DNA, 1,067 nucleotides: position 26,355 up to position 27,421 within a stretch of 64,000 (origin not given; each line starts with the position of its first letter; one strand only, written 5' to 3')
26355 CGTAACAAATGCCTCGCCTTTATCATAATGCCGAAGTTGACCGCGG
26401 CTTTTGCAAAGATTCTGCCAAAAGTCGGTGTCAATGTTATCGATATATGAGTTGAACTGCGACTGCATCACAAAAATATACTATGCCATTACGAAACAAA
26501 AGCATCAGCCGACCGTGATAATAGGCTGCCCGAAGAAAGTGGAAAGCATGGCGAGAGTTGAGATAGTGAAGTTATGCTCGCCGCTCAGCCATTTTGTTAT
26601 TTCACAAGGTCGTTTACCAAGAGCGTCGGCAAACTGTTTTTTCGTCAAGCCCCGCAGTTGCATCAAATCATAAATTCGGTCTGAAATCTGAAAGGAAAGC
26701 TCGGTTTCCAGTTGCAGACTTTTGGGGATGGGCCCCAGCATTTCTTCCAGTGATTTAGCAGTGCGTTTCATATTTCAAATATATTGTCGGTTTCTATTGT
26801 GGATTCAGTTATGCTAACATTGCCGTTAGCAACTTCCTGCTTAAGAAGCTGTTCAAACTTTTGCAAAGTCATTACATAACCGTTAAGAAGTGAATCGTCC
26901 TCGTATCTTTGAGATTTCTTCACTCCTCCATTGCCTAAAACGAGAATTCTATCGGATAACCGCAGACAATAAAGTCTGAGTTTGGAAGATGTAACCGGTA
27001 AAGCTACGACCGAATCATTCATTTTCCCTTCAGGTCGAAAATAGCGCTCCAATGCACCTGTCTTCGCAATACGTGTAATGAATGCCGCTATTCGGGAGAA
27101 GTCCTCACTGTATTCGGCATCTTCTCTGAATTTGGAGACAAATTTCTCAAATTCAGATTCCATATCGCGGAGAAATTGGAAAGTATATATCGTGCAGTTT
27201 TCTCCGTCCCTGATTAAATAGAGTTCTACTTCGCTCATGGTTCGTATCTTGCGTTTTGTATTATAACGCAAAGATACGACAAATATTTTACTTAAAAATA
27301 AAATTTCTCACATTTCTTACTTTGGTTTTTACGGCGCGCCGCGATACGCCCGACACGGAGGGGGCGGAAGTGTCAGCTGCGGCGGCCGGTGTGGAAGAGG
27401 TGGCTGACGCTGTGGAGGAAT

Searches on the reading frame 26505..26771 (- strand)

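Call 3: search_protein_families(library=pfam, proteins=[window:26505-26771:-], max_evalue=0.01)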
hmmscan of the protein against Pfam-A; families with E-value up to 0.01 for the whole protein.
window:26505-26771:- (88 aa): 3 families
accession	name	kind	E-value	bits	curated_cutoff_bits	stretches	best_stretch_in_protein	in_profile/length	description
PF01381.28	HTH_3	-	4.5e-08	33.4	23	1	33-83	1-51/55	Helix-turn-helix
PF12844.13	HTH_19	-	0.0002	21.6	30.2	1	40-83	11-54/64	Helix-turn-helix domain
PF13443.12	HTH_26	-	0.0015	19.2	22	1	35-81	4-51/63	Cro/C1-type HTH DNA-binding domain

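Call 4: search_protein_families(library=padloc, proteins=[window:26505-26771:-], max_evalue=0.01)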
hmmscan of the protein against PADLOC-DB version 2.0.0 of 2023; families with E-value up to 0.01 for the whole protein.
window:26505-26771:- (88 aa): 8 families
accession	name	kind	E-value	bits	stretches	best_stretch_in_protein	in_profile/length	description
PDLC04760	PDC-M64C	-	5.7e-23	79.1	1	6-87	4-85/93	-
PDLC04762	PDC-M64C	-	1.3e-19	68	1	6-87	5-86/97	-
PDLC04758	PDC-M64B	-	7.5e-17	59.9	1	24-87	26-89/123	-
PDLC04757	PDC-M64B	-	1.3e-14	52.3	1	26-86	27-87/128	-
PDLC04761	PDC-M64C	-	1.4e-12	46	1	28-85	33-90/100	-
PDLC04759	PDC-M64B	-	6.9e-12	43.6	1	26-86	24-84/135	-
PDLC03951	RmrA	-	1.4e-05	22.3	1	27-83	8-63/400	-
PDLC03948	RmrA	-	6.1e-05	20.1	1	30-80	10-60/397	-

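Call 5: search_protein_families(library=ncbifam, proteins=[window:26505-26771:-], max_evalue=0.01)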
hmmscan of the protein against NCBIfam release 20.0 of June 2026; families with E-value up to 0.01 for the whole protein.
window:26505-26771:- (88 aa): 0 families

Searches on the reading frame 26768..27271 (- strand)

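Call 3: search_protein_families(library=pfam, proteins=[window:26768-27271:-], max_evalue=0.01)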
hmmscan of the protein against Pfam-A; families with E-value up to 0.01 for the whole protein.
window:26768-27271:- (167 aa): 0 families

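Call 4: search_protein_families(library=padloc, proteins=[window:26768-27271:-], max_evalue=0.01)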
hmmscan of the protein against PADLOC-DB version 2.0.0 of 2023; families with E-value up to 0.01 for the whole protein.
window:26768-27271:- (167 aa): 5 families
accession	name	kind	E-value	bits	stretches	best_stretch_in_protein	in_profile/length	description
PDLC04756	PDC-M64B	-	3.5e-46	155.2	1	12-161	1-151/160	-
PDLC04755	PDC-M64B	-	1.2e-24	85.2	1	19-167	9-164/166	-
PDLC04752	PDC-M64A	-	5.4e-15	53.7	1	19-158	9-161/174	-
PDLC04753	PDC-M64B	-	2.5e-09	35.1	1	22-156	12-160/176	-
PDLC04754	PDC-M64B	-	1.1e-05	23.7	1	22-121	12-125/131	-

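Call 5: search_protein_families(library=ncbifam, proteins=[window:26768-27271:-], max_evalue=0.01)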
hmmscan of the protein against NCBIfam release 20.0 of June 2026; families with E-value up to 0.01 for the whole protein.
window:26768-27271:- (167 aa): 1 family
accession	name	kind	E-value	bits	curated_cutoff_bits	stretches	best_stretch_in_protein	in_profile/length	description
TIGR03231.1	anthran_1_2_B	equivalog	0.0095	16.1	213.5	0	15-98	1-85/155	anthranilate 1,2-dioxygenase small subunit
